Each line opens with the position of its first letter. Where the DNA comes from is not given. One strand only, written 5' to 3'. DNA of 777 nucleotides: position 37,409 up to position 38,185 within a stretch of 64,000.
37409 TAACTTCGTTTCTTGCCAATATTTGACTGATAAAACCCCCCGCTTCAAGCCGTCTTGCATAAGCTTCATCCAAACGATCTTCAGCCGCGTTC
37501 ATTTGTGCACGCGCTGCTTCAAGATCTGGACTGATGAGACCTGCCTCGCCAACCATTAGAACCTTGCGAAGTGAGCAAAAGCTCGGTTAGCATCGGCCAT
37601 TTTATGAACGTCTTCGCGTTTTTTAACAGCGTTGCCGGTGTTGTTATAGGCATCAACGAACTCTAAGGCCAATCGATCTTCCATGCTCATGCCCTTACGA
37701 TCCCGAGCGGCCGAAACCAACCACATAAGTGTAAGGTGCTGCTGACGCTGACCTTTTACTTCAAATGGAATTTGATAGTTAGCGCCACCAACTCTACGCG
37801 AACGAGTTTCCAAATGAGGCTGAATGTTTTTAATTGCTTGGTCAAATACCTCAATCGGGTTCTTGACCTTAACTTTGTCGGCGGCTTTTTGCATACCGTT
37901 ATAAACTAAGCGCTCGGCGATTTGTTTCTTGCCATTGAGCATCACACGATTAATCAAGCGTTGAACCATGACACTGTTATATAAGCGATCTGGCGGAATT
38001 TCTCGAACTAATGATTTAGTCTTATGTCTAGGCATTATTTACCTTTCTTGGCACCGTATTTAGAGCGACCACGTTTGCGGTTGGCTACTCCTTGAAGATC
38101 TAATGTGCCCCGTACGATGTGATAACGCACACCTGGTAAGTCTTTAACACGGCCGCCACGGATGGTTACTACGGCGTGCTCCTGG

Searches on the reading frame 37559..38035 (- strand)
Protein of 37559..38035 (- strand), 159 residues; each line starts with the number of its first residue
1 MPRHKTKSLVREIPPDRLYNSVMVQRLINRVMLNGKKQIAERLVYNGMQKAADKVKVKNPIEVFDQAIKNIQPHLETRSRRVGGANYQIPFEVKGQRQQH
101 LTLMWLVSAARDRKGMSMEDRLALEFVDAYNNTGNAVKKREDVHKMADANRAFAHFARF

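Call 4: search_protein_families(library=pfam, proteins=[window:37559-38035:-], max_evalue=1)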
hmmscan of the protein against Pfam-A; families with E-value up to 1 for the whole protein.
window:37559-38035:- (159 aa): 2 families
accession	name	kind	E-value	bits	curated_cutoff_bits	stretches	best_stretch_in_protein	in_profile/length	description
PF00177.27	Ribosomal_S7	-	1.2e-55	187.6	24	1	5-151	3-148/148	Ribosomal protein S7p/S5e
PF24446.1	DUF7565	-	0.17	12.7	27.1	1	122-149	54-81/92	Family of unknown function (DUF7565)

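Call 9: find_related_loci(query=window:37559-38035:-, collection=genome_contigs, flank=3000)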
Query window:37559-38035:- (159 aa) in genome_contigs; peptide patterns used: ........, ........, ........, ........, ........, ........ (x = any residue, [..] = any of these).
599 stretches matched a pattern (row limit reached: there are more); 566 encode a relative of the query (tblastn E <= 1e-3); the best 80 are kept; 80 distinct loci.
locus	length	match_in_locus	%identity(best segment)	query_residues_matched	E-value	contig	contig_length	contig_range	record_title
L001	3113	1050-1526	91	1-159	1e-98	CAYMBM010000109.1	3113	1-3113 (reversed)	MAG TPA_asm: uncultured Candidatus Saccharibacteria bacterium isolate SRP200132_co1_643 genome assembly, contig: NODE_68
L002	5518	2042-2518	86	1-159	7e-95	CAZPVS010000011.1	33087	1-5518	MAG TPA_asm: uncultured Candidatus Saccharibacteria bacterium isolate SRP329715_co1_113 genome assembly, contig: NODE_18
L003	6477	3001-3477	86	1-159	2e-94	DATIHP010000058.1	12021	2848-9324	MAG TPA_asm: Candidatus Saccharimonadales bacterium isolate SMAG_U15641 k141_744237, whole genome shotgun sequence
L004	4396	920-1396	84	1-159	1e-93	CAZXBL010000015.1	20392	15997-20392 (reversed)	MAG TPA_asm: uncultured Candidatus Saccharibacteria bacterium isolate binchicken_co174_40 genome assembly, contig: NODE_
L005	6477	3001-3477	86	1-159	7e-94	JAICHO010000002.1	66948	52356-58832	MAG: Candidatus Saccharibacteria bacterium isolate GZL_FP_2_bin.7 k141_3393844_length_66948_cov_11.1048, whole genome sh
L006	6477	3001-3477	85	1-159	1e-93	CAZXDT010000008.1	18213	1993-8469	MAG TPA_asm: uncultured Candidatus Saccharibacteria bacterium isolate SRP193066_co1_99 genome assembly, contig: NODE_294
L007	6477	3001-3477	86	1-159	8e-94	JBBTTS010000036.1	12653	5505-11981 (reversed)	MAG: Patescibacteria group bacterium isolate H51-bin331_1 H51_bin331_1_000000000036, whole genome shotgun sequence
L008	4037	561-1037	85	1-159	3e-93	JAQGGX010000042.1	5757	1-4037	MAG: Candidatus Saccharibacteria bacterium isolate RYN_418 scaffold_5688462, whole genome shotgun sequence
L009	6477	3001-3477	86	1-159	2e-93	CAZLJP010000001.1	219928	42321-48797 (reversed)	MAG TPA_asm: uncultured Candidatus Saccharibacteria bacterium isolate SRP193066_co1_131 genome assembly, contig: NODE_81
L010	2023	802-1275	87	1-158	1e-97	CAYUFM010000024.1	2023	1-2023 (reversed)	MAG TPA_asm: uncultured Candidatus Saccharibacteria bacterium isolate SRP286056_co1_255 genome assembly, contig: NODE_10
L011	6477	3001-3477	85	1-159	2e-93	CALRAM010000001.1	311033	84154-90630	MAG: uncultured Candidatus Saccharimonas sp. isolate RH-20apr16-349 genome assembly, contig: RH-20APR16-C12, whole genom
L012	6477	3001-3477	86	1-159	2e-93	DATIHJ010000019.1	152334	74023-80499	MAG TPA_asm: Patescibacteria group bacterium isolate SMAG_U15635 k141_332691, whole genome shotgun sequence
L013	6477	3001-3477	85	1-159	6e-93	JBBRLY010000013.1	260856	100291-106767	MAG: Candidatus Saccharimonadales bacterium isolate La1_maxbin2.433 LA1C_X2.433_k141_275543L_260856_cov_35.1429, whole g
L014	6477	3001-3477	84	1-159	7e-93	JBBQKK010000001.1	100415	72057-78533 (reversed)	MAG: Candidatus Saccharimonadales bacterium isolate Co_metawrap_609 Cmw_609_k141_14583709_length_100415_cov_10.9996, who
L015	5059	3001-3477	84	1-159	9e-93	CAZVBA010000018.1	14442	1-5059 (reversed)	MAG TPA_asm: uncultured Candidatus Saccharibacteria bacterium isolate SRP200132_co1_559 genome assembly, contig: NODE_73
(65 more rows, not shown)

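Call 71: find_related_loci(query=window:37559-38035:-, collection=metagenome_contigs, flank=2500)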
Query window:37559-38035:- (159 aa) in metagenome_contigs; peptide patterns used: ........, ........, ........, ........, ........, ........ (x = any residue, [..] = any of these).
600 stretches matched a pattern (row limit reached: there are more); 556 encode a relative of the query (tblastn E <= 1e-3); the best 80 are kept; 80 distinct loci.
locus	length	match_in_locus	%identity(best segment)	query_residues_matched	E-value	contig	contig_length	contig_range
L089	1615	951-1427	86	1-159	3e-100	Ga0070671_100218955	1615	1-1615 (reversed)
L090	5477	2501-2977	86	1-159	2e-94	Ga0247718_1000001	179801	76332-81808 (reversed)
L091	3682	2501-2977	86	1-159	8e-95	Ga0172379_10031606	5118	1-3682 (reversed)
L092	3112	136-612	86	1-159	1e-94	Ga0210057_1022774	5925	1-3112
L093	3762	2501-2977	86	1-159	2e-94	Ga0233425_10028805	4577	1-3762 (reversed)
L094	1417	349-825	84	1-159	2e-100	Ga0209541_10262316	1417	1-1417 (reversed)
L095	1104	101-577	86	1-159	2e-101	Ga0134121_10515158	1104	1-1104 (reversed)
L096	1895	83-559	85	1-159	3e-98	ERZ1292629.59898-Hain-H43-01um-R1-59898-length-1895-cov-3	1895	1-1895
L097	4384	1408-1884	84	1-159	1e-93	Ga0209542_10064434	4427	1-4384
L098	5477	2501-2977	86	1-159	1e-93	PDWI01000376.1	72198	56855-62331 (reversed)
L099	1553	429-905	85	1-159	4e-99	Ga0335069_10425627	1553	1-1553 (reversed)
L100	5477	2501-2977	83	1-159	7e-93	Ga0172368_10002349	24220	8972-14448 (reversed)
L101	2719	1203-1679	84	1-159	5e-95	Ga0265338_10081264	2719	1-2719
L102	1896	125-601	84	1-159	2e-97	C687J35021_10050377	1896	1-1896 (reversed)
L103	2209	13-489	86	1-159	3e-96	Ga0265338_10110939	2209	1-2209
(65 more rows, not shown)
